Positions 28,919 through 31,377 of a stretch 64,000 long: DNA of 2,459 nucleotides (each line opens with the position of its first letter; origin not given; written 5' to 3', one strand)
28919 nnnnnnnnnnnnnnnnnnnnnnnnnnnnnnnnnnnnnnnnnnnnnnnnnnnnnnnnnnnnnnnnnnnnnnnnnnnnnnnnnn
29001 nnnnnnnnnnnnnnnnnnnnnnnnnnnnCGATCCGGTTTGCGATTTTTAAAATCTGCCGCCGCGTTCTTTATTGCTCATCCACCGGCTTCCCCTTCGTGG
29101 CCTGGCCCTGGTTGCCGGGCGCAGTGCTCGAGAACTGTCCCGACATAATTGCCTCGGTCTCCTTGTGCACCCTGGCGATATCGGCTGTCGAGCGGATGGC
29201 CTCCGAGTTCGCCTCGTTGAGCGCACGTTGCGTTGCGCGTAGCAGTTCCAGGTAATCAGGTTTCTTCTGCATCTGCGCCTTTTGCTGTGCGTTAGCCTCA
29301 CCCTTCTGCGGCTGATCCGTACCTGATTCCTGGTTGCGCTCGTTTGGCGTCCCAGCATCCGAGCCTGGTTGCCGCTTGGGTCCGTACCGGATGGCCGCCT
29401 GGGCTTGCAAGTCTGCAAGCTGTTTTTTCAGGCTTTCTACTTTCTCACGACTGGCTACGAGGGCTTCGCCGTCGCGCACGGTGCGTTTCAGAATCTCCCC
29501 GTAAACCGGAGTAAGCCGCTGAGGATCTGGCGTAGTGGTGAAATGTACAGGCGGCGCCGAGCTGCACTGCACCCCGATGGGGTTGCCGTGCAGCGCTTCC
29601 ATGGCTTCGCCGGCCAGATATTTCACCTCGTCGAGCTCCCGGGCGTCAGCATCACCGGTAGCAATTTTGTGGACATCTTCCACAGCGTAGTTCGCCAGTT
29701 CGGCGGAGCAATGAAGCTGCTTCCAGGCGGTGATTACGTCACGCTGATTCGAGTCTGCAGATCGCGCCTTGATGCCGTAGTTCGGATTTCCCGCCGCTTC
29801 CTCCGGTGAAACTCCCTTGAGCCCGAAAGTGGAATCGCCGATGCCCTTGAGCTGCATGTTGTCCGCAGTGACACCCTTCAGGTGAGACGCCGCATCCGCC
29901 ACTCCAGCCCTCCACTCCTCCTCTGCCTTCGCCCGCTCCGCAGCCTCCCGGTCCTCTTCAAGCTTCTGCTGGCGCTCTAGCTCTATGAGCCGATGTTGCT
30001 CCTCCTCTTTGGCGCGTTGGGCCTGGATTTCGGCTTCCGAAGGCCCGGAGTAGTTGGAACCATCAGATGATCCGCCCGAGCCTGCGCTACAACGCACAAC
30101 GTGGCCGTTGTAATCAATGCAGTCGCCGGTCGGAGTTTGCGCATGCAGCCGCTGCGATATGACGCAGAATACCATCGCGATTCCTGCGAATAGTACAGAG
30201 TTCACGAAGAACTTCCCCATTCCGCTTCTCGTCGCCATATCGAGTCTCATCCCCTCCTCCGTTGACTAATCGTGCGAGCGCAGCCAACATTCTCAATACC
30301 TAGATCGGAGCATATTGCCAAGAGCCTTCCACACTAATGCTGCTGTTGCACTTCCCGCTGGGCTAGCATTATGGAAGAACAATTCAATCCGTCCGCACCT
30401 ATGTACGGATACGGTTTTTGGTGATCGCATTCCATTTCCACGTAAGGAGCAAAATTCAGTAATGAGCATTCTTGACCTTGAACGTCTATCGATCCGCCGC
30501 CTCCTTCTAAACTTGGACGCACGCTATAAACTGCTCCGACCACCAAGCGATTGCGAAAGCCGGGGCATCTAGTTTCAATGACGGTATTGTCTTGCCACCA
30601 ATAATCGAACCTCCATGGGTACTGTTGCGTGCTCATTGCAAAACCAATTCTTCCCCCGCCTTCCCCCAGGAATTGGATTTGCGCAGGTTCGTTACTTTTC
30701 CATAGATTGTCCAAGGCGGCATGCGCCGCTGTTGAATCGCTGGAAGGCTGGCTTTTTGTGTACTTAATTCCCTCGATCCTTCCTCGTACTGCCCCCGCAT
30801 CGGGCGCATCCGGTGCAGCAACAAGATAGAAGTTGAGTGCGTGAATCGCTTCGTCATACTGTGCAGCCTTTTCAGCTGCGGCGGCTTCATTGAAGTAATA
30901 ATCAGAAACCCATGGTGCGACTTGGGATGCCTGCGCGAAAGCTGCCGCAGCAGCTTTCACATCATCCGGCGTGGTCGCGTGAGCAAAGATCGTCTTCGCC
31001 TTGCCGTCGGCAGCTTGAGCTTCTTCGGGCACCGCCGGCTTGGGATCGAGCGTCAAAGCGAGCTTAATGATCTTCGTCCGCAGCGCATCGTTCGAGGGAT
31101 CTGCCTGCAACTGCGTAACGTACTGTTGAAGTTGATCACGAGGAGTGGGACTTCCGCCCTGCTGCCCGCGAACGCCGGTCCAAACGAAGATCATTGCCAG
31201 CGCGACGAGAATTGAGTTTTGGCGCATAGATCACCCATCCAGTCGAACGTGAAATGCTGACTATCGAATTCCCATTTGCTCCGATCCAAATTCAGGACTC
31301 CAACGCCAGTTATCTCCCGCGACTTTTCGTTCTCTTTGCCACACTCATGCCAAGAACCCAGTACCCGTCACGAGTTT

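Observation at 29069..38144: Minus-strand block: FecR-domain protein, small Cys peptide, six tandem secreted paralogs with a shared head and unrelated tails, and a coiled-coil protein (best candidate for an undescribed system)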

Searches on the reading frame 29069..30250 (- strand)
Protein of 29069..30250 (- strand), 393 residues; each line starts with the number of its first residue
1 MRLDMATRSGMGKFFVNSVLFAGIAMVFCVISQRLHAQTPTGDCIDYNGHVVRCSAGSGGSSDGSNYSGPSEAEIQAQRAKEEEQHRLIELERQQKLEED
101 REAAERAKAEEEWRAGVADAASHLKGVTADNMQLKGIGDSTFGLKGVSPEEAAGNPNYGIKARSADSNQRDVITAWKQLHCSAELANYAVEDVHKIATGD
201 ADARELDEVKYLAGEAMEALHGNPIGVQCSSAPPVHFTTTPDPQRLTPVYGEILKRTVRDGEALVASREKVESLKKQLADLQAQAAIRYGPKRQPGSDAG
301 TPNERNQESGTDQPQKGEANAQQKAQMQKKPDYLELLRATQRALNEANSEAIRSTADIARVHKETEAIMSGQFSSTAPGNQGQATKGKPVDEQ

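Call 3: search_protein_families(library=pfam, proteins=[window:29069-30250:-], max_evalue=1)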
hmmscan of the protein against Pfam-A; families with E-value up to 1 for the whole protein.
window:29069-30250:- (393 aa): 0 families

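Call 4: search_protein_families(library=ncbifam, proteins=[window:29069-30250:-], max_evalue=1)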
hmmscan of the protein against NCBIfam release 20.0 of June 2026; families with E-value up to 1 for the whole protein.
window:29069-30250:- (393 aa): 0 families

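Call 22: search_solved_structures(query=window:29069-30250:-, max_evalue=10)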
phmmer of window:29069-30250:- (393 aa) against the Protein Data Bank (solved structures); distinct sequences matched with E-value up to 10: 1.
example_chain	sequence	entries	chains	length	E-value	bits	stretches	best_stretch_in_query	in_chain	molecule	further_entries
8j8p_R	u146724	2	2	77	1.6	11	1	73-110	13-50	RTF1-like protein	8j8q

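Call 24: find_homologous_proteins(query=window:29069-30250:-, max_evalue=0.001)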
Query window:29069-30250:- (393 aa): 18 proteins with E <= 0.001 among 8000 candidates.
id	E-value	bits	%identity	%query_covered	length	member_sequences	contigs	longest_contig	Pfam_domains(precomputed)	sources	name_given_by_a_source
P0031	1.1e-255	865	100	100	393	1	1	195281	-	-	-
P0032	9.3e-183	625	78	96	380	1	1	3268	-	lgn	-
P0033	1.7e-168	578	80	83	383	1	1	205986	-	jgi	jgi:hypothetical protein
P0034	3.2e-154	532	72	88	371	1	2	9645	-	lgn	-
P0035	1.3e-150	520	66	96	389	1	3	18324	-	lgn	-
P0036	5.0e-133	462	67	82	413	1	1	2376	-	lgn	-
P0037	2.1e-116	407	53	96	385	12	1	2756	-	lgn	-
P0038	3.2e-105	370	51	94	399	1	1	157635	-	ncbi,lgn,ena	-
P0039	4.9e-92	327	48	90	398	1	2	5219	-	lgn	-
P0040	1.9e-87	312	45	98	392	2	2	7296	-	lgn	-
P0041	1.6e-86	309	44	92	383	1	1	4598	-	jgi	jgi:hypothetical protein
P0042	2.8e-52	196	38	90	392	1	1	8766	-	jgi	jgi:hypothetical protein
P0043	3.2e-34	137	38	60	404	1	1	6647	-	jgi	jgi:hypothetical protein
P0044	5.5e-26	110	31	84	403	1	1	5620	-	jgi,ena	-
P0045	1.5e-18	85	40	36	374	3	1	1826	-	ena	-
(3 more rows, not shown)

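Call 25: find_encoding_contigs(protein=P0033, flank=10000, max_places=2)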
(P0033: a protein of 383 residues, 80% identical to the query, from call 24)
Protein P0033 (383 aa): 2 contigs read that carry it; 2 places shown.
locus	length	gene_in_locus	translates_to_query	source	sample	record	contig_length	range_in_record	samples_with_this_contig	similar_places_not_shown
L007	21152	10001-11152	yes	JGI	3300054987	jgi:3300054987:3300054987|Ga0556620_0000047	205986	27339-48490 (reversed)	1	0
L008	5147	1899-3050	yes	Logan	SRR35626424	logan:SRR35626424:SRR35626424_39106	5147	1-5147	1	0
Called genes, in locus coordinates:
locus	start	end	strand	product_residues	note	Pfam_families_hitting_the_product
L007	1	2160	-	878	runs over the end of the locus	PF12704:MacB_PCD, PF02687:FtsX, PF12704:MacB_PCD, PF02687:FtsX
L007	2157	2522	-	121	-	PF03551:PadR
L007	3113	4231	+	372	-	-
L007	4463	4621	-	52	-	-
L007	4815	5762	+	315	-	PF04773:FecR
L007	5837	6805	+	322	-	PF13371:TPR_9 (weak)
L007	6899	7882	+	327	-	-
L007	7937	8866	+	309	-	PF13371:TPR_9 (weak)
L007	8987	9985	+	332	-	-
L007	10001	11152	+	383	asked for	-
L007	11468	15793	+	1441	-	-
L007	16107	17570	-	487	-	PF12256:TcdB_toxin_midN (faint), PF13517:FG-GAP_3, PF01839:FG-GAP (weak), PF13517:FG-GAP_3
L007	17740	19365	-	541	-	PF02321:OEP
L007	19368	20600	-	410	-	PF25917:BSH_RND, PF25973:BSH_CzcB (weak), PF25881:HH_YBHG (weak), PF25876:HH_MFP_RND, PF25954:Beta-barrel_RND_2, PF25989:YknX_C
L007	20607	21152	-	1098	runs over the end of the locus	PF00873:ACR_tran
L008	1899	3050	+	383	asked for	-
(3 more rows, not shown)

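Call 26: find_encoding_contigs(protein=P0035, flank=10000, max_places=3)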
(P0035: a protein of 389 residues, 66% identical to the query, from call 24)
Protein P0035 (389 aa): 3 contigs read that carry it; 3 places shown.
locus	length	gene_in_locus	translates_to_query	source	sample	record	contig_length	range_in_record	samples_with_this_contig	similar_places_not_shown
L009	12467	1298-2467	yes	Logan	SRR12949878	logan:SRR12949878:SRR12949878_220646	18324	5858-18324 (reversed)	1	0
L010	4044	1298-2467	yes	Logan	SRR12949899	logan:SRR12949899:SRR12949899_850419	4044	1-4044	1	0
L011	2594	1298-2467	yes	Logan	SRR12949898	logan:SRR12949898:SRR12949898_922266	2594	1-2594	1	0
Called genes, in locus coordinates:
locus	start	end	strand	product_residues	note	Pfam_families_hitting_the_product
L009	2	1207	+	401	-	?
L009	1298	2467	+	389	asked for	-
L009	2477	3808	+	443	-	-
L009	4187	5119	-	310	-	-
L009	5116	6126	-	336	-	PF07728:AAA_5 (faint)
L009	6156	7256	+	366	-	PF00817:IMS, PF11798:IMS_HHH, PF21999:IMS_HHH_1, PF11799:IMS_C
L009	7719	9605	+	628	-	-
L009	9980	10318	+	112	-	-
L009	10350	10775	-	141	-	-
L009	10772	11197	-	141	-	PF21866:DUF6915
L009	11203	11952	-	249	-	-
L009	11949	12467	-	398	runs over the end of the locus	PF13203:DUF2201_N, PF09967:DUF2201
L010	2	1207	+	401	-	?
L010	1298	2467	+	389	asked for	-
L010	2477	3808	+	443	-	-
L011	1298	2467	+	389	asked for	-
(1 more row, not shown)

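Call 41: predict_structure(alignment_id=A4)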
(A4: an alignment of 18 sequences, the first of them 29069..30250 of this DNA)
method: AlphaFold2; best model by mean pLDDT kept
length: 393 residues; sequences in the alignment: 18
mean_pLDDT: 68.2   pTM: 0.42
mean pLDDT of the five models: 68.2, 63.7, 60.1, 59.1, 58.8
residues with pLDDT >= 90: 53; 70-90: 156; 50-70: 81; < 50: 103
segments of 3 or more residues with pLDDT < 50: 1-6, 33-39, 55-67, 132-145, 157-167, 293-314, 374-393
pLDDT, mean of each block of 10 residues (from residue 1): 45 64 68 42 53 45 45 77 89 94 95 85 55 45 47 48 45 81 90 88 89 91 86 75 80 89 88 88 77 45 35 53 61 80 86 84 81 46 33 33
secondary structure, 60 per line:
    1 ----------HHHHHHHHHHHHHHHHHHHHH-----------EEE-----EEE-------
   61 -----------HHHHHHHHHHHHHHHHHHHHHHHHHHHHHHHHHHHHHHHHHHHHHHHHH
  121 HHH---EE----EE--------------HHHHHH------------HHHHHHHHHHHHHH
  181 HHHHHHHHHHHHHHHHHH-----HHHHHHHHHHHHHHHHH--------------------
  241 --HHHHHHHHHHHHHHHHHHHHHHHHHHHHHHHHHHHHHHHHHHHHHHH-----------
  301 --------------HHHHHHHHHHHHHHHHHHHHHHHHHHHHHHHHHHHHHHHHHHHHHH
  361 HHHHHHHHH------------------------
elements in order: H11-31 E43-45 E51-53 H72-123 H149-154 H167-198 H204-220 H243-289 H315-369
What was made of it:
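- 29069..30250 (-): "Hub" protein, 393 aa: signal peptide, a two-Cys hairpin, an S/G-rich stretch, a charged helix (aa 72-123), three LKG motifs, and a helical bundle with invariant W-x-Q-x-H-C, D-E and a second Cys. The AlphaFold2 model has pLDDT 68 overall, with helices at 80-95 (call 41).
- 29801..29896 (-): LKG x3 segment of the hub (aa 119-150, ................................). The motifs start at aa 124, 134 and 144, exactly 10 residues apart. The segment has low pLDDT, 45-55 (call 41).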

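Call 49: fold_search(model_id=the predicted structure, library=pdb)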
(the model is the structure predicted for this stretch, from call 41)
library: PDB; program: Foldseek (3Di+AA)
matches with E <= 10: 218; with E <= 0.001: 0
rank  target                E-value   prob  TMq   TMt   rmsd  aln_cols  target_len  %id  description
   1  7jh5_B                5.6e-01  0.18  0.14  0.18  20.4       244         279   15  Co-LOCKR: de novo designed protein switch (released 2020-09-02)
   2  9cpc_3H               5.9e-01  0.33  0.19  0.23  34.7       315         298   13  Atomic model of porcine brain ventricles cilia doublet microtubule (48-nm periodicity) (released 2024-10-23)
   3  2cmr_A                1.0e+00  0.15  0.14  0.26  24.4       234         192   12  Crystal structure of the HIV-1 neutralizing antibody D5 Fab bound to the gp41 inner-core mimetic 5-helix (released 2006-10-16)
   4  7n6g_3N               1.3e+00  0.05  0.10  0.10  38.7       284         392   13  C1 of central pair (released 2022-05-18)
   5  7xgg_A                1.3e+00  0.10  0.12  0.23  15.0       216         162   11  Crystal structure of BCL-xL in complex with computationally designed inhibitor protein (released 2022-07-20)
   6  3l39                  1.4e+00  0.18  0.16  0.28  24.1       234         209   11  Crystal structure of Putative PhoU-like phosphate regulatory protein (BT4638) from BACTEROIDES THETAIOTAOMICRON VPI-5482 (released 2010-01-19)
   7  7jh5_A                1.4e+00  0.11  0.13  0.18  20.4       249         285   15  Co-LOCKR: de novo designed protein switch (released 2020-09-02)
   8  4gpc_B                1.4e+00  0.08  0.11  0.18  22.2       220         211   15  Structure of the biliverdin-HmuO, heme oxygenase from Corynebacterium diphtheriae (released 2013-08-21)
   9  1iw1_C                1.4e+00  0.07  0.10  0.17  23.3       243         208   14  Crystal structure of a heme oxygenase (HmuO) from Corynebacterium diphtheriae complexed with heme in the ferrous state (released 2003-04-04)
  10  3caz_B                1.5e+00  0.12  0.15  0.25  23.6       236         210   12  Crystal structure of a BAR protein from Galdieria sulphuraria (released 2008-03-04)
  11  3caz_A                1.5e+00  0.09  0.14  0.23  22.8       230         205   13  Crystal structure of a BAR protein from Galdieria sulphuraria (released 2008-03-04)
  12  4nqi_B                1.7e+00  0.12  0.15  0.23  23.4       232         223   10  Structure of the N-terminal I-BAR domain (1-259) of D.Discoideum IBARa (released 2014-02-05)
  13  7zgj_C                1.8e+00  0.33  0.23  0.41  23.3       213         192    9  Trypanosoma brucei gambiense ISG65 in complex with human complement component C3 (released 2023-04-05)
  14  4e40                  1.8e+00  0.20  0.20  0.30  23.9       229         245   10  The haptoglobin-hemoglobin receptor of Trypanosoma congolense (released 2013-01-16)
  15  1t72_G                1.9e+00  0.20  0.22  0.35  21.3       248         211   11  Crystal structure of phosphate transport system protein phoU from Aquifex aeolicus (released 2004-12-07)
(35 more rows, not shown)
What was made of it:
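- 29069..30250 (-): Foldseek against PDB finds nothing at E<0.5 (call 49).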

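Call 81: search_protein_families(library=padloc, proteins=[window:29069-30250:-], max_evalue=0.01)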
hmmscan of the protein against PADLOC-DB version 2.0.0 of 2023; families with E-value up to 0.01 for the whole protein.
window:29069-30250:- (393 aa): 0 families

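Call 82: search_protein_families(library=phrogs, proteins=[window:29069-30250:-], max_evalue=0.01)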
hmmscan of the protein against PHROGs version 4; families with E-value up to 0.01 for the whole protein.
window:29069-30250:- (393 aa): 0 families

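Call 93: search_protein_families(library=pfam, proteins=[L007:11468-15793:+, L007:3113-4231:+, L009:2477-3808:+, L007:8987-9985:+], max_evalue=0.01)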
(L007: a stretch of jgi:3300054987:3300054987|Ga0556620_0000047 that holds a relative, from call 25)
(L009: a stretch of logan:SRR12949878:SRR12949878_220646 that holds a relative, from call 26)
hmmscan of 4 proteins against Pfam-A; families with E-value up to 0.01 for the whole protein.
L007:11468-15793:+ (1441 aa): 5 families
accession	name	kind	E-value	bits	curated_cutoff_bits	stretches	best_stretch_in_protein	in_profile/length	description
PF13517.12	FG-GAP_3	-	4.7e-74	245.4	26.9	12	127-189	1-61/61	FG-GAP-like repeat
PF01839.29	FG-GAP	-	2.1e-34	117.3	22.1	3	120-143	2-25/37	FG-GAP repeat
PF17753.7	Ig_mannosidase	-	6.8e-05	22.9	22.6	0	1279-1335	14-66/81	Ig-fold domain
PF12256.14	TcdB_toxin_midN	-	0.00012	21.9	24.8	0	379-405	21-51/181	Insecticide toxin TcdB middle/N-terminal region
PF16743.10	PliI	-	0.00034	20.7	27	0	383-409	61-87/123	Periplasmic lysozyme inhibitor of I-type lysozyme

L007:3113-4231:+ (372 aa): 0 families

L009:2477-3808:+ (443 aa): 2 families
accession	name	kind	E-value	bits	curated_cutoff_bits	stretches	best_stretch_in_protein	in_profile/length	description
PF13428.12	TPR_14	-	0.0042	18.1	23.5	0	150-196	1-44/44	Tetratricopeptide repeat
PF13371.12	TPR_9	-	0.0085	16.5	35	0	141-196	20-72/73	Tetratricopeptide repeat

L007:8987-9985:+ (332 aa): 1 family
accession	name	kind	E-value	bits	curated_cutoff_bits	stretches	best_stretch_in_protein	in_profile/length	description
PF00515.34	TPR_1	-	0.00037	20.6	27.8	1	283-315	1-33/34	Tetratricopeptide repeat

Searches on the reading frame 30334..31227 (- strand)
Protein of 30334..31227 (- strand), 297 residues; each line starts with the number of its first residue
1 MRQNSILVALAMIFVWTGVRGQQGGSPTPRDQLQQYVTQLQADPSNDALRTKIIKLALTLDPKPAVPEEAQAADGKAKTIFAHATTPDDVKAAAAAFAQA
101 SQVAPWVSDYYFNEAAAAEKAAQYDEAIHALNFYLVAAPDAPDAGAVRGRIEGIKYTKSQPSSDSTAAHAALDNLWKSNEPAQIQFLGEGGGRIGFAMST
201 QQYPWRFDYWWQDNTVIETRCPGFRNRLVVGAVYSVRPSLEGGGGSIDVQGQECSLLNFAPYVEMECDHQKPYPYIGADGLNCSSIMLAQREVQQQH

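Call 3: search_protein_families(library=pfam, proteins=[window:30334-31227:-], max_evalue=1)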
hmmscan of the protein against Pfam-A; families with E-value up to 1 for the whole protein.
window:30334-31227:- (297 aa): 2 families
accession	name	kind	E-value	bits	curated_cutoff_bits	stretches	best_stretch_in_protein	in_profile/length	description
PF13371.12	TPR_9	-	0.00021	21.7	35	1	83-151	4-72/73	Tetratricopeptide repeat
PF14559.12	TPR_19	-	0.27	12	25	1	89-151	6-68/68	Tetratricopeptide repeat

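Call 4: search_protein_families(library=ncbifam, proteins=[window:30334-31227:-], max_evalue=1)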
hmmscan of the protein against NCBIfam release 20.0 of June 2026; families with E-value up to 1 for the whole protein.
window:30334-31227:- (297 aa): 1 family
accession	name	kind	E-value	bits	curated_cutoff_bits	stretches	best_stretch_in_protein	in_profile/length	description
TIGR02552.1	LcrH_SycD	equivalog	0.013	15.2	104.8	1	89-144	33-88/136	SycD/LcrH family type III secretion system chaperone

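Call 81: search_protein_families(library=padloc, proteins=[window:30334-31227:-], max_evalue=0.01)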
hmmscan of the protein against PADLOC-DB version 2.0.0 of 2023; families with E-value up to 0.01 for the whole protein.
window:30334-31227:- (297 aa): 0 families

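Call 82: search_protein_families(library=phrogs, proteins=[window:30334-31227:-], max_evalue=0.01)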
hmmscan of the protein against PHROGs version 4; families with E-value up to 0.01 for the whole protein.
window:30334-31227:- (297 aa): 0 families
